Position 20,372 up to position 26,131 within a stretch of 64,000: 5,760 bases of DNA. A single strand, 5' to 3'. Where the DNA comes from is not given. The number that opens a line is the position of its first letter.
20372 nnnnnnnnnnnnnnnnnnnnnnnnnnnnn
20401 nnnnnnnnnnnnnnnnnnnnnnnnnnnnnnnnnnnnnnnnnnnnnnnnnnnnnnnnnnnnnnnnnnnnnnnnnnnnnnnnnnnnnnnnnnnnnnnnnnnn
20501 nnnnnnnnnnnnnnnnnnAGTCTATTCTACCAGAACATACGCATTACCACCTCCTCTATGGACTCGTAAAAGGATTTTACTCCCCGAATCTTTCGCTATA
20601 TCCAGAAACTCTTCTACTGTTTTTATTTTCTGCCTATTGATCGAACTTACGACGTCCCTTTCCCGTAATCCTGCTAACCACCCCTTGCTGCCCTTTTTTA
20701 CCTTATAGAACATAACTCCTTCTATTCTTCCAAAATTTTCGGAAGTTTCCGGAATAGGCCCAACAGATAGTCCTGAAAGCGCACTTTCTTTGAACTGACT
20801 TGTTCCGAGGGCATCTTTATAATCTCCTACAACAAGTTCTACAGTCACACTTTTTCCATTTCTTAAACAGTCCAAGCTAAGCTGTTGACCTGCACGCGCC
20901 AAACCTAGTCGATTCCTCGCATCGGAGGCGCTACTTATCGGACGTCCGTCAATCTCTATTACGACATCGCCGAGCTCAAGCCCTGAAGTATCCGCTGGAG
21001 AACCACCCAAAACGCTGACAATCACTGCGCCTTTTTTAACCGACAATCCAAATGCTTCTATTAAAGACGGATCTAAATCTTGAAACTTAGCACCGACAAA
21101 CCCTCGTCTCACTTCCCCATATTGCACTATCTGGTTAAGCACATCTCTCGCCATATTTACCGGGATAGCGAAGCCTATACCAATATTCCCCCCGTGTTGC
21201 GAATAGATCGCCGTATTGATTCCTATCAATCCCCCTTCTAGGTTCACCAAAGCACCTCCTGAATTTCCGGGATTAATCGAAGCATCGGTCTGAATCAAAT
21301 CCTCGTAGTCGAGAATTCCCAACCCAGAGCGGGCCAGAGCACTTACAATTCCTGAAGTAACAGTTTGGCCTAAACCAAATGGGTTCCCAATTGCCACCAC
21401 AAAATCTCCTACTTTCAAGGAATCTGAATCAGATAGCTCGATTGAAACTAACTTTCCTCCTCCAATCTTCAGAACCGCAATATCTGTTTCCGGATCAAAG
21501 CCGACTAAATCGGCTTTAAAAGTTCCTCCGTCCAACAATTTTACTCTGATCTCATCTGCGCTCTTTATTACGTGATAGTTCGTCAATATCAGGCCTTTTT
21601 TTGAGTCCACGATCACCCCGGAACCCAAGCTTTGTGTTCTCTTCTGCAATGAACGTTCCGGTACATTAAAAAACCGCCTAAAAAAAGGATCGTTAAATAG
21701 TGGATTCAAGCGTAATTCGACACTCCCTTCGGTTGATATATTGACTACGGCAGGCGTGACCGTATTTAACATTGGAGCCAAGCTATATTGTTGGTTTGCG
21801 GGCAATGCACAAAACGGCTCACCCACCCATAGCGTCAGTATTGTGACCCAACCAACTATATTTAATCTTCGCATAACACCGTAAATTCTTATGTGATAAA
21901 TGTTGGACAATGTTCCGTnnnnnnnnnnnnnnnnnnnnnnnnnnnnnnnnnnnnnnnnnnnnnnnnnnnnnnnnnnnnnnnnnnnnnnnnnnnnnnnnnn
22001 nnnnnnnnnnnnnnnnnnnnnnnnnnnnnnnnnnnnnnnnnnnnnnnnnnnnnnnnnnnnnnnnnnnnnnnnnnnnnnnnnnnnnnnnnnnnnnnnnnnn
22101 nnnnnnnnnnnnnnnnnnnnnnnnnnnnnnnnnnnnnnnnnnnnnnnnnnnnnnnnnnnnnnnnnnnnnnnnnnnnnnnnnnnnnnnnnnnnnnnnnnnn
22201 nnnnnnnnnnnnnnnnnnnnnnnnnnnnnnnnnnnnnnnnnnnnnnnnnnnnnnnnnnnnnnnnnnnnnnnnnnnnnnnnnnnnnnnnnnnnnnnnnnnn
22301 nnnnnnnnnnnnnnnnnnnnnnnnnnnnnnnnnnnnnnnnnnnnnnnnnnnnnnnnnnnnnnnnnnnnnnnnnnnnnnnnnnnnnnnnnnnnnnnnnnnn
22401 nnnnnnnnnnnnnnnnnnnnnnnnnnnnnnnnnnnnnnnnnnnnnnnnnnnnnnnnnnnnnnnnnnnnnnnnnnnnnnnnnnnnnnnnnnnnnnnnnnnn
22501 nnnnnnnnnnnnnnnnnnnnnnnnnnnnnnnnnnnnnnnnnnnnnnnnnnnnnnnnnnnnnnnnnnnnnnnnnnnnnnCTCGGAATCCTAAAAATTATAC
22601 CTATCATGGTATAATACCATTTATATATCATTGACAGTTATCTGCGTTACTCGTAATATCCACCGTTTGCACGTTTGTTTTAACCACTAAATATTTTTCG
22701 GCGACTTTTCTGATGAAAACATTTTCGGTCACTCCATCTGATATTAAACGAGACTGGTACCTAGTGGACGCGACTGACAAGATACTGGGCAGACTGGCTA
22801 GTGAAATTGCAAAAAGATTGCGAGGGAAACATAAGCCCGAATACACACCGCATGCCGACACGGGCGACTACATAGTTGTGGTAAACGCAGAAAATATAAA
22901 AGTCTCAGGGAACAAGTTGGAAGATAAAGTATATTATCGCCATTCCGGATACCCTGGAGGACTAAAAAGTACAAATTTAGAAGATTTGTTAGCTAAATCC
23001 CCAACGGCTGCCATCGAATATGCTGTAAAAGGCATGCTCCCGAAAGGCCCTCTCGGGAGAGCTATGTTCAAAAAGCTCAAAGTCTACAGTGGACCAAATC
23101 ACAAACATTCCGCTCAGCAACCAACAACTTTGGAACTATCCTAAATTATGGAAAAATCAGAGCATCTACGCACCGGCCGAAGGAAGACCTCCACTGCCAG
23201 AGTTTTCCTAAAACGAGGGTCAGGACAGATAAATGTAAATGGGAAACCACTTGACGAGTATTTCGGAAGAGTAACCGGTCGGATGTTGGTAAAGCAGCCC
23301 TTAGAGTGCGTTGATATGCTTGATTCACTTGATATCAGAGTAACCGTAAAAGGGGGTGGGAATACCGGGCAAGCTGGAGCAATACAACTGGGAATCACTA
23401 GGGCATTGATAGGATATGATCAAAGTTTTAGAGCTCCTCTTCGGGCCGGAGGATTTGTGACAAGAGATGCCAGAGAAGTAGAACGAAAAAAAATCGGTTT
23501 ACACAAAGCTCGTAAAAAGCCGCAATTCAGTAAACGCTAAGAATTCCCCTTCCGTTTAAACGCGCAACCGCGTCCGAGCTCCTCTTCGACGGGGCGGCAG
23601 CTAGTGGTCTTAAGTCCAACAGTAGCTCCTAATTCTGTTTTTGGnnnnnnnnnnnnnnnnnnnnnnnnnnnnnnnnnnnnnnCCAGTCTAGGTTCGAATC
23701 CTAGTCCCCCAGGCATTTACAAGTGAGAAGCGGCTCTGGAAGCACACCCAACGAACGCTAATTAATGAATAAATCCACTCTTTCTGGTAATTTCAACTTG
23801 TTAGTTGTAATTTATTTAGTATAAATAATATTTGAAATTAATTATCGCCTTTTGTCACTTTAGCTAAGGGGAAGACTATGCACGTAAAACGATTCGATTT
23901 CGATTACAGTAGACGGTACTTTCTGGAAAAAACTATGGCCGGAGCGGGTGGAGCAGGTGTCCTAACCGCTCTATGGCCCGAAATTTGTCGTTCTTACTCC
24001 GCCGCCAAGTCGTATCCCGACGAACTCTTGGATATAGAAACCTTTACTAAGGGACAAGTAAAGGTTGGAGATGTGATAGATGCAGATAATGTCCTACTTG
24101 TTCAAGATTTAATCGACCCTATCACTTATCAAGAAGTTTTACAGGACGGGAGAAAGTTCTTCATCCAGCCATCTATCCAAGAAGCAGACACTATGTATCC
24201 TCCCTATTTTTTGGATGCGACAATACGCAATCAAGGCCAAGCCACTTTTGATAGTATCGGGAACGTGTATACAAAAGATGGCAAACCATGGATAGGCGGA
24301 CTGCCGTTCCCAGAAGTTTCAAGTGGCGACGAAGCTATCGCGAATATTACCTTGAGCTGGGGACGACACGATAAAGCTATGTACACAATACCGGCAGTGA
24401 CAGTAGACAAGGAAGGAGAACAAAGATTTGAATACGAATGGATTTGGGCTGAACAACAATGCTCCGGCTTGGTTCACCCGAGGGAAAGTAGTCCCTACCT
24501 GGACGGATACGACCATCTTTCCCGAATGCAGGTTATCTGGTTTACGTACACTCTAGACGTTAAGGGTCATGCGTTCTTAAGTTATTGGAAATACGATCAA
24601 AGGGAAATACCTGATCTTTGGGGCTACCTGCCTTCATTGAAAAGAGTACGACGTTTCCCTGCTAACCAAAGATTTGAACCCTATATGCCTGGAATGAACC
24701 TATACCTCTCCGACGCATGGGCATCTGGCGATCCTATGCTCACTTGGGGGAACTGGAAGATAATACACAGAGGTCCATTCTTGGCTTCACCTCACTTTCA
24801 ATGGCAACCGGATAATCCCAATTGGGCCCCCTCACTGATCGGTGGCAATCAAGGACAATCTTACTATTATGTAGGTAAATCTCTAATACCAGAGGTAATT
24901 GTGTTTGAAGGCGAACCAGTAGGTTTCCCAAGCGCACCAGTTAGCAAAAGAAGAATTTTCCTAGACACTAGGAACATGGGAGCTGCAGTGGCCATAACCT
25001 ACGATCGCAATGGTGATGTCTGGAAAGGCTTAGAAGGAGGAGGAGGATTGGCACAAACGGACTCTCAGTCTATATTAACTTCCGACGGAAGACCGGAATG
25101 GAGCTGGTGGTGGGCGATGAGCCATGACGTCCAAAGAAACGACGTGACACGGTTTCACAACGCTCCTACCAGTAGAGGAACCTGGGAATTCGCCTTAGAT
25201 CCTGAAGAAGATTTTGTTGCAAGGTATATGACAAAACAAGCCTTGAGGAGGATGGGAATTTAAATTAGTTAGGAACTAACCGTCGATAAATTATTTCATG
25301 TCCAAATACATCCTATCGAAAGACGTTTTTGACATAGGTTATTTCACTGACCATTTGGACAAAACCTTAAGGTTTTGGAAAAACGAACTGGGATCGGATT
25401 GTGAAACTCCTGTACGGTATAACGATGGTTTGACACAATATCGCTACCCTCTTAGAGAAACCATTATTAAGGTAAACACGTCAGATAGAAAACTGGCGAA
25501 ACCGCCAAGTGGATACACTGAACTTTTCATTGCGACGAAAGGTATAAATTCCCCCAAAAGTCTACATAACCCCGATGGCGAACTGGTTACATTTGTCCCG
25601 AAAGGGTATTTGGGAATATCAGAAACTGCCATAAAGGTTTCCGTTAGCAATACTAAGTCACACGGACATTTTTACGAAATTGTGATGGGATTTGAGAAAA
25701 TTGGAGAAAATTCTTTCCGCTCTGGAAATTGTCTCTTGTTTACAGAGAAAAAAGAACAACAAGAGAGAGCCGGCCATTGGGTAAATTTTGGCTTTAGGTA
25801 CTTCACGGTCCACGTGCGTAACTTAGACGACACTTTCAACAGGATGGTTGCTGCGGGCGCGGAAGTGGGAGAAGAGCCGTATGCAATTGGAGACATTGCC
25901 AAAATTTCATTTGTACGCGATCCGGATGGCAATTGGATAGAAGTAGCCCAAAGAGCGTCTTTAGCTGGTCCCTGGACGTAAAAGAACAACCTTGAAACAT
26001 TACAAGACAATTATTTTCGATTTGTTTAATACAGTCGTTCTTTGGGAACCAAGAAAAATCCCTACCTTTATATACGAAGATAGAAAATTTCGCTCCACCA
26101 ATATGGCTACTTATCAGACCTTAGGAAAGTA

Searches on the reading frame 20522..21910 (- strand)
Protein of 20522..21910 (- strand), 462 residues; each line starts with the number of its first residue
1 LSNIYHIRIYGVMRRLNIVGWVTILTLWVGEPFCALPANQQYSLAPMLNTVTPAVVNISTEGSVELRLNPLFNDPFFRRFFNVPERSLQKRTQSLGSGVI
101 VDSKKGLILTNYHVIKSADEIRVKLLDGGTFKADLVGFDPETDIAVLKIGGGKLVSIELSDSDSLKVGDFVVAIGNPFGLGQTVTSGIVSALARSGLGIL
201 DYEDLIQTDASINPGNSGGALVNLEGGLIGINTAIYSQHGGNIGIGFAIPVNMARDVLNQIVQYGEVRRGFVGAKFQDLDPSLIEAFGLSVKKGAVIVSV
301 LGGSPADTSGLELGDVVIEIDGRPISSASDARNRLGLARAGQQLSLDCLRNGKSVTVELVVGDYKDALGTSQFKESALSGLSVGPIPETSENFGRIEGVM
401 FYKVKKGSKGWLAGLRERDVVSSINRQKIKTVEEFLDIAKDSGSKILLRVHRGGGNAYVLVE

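Call 43: search_protein_families(library=pfam, proteins=[window:20522-21910:-], max_evalue=0.001)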
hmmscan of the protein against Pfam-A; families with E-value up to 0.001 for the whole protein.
window:20522-21910:- (462 aa): 7 families
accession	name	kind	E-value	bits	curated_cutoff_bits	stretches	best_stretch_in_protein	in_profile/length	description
PF13365.12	Trypsin_2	-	2.3e-33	116.4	27.6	1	96-231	1-144/144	Trypsin-like peptidase domain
PF00089.32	Trypsin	-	1.9e-19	70.8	20.6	1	88-257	18-219/220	Trypsin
PF17820.7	PDZ_6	-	2.8e-19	69.1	27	2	402-452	3-54/54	PDZ domain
PF13180.12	PDZ_2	-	1.5e-18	67.2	27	1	272-359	3-78/80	PDZ domain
PF00595.29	PDZ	-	2.7e-13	50.6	23.2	1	269-346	9-78/81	PDZ domain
PF12812.13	PDZ_1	-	1.3e-06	28.7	28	0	271-328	10-65/78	PDZ-like domain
PF14685.13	PDZ_Tricorn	-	5.5e-06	26.7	25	0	304-353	31-81/88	Tricorn protease PDZ domain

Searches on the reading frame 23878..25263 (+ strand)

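Call 43: search_protein_families(library=pfam, proteins=[window:23878-25263:+], max_evalue=0.001)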
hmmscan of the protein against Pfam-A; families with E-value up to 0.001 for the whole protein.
window:23878-25263:+ (461 aa): 2 families
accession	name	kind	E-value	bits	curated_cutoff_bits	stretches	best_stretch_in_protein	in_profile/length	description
PF07044.18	DUF1329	-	3e-45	155.5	23.1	1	66-457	1-368/368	Protein of unknown function (DUF1329)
PF17131.11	LolA_like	-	2.1e-06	27.9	30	1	218-265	5-48/184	Outer membrane lipoprotein-sorting protein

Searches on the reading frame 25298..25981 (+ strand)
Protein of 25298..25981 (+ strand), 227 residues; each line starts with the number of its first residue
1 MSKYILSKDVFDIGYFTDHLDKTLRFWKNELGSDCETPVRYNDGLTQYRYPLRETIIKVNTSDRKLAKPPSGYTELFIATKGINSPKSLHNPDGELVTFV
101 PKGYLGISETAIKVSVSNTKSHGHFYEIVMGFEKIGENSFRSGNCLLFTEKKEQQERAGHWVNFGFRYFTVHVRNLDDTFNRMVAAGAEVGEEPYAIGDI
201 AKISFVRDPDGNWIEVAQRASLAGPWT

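Call 70: search_protein_families(library=pfam, proteins=[window:25298-25981:+], max_evalue=0.00001)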
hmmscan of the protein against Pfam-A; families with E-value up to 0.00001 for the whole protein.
window:25298-25981:+ (227 aa): 1 family
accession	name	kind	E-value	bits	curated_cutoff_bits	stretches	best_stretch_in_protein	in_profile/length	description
PF00903.31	Glyoxalase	-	9.5e-12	45.8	20.6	1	124-216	17-121/121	Glyoxalase/Bleomycin resistance protein/Dioxygenase superfamily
